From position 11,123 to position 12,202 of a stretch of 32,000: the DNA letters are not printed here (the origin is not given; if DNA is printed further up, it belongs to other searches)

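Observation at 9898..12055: Compact ATP-grasp + swivel-histidine phosphotransferase coupled to an unknown 260-aa partner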

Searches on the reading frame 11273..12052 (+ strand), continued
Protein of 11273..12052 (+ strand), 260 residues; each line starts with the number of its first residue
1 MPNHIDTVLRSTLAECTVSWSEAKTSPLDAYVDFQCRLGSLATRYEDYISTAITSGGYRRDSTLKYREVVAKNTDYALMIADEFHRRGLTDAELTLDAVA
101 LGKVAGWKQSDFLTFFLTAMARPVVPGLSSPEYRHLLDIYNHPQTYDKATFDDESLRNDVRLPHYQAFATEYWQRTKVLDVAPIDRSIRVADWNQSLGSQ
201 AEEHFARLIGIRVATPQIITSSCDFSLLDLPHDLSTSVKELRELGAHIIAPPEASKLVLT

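Call 110: search_protein_families(library=phrogs, proteins=[window:11273-12052:+, P0181, P0126, P0264], max_evalue=0.01)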
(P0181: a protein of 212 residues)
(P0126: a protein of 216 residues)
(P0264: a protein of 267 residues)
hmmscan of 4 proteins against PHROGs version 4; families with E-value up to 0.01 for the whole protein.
window:11273-12052:+ (260 aa): 0 families

P0181 (212 aa): 2 families
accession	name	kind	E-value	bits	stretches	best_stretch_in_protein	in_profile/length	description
phrog_355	-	DNA, RNA and nucleotide metabolism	7e-05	23.4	1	139-184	142-187/249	nucleoside 2-deoxyribosyltransferase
phrog_10031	-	unknown function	0.0023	19.1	1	25-72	4-51/140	-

P0126 (216 aa): 1 family
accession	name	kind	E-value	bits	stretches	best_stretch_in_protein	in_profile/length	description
phrog_355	-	DNA, RNA and nucleotide metabolism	7.4e-05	23.3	1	100-185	105-189/249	nucleoside 2-deoxyribosyltransferase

P0264 (267 aa): 0 families
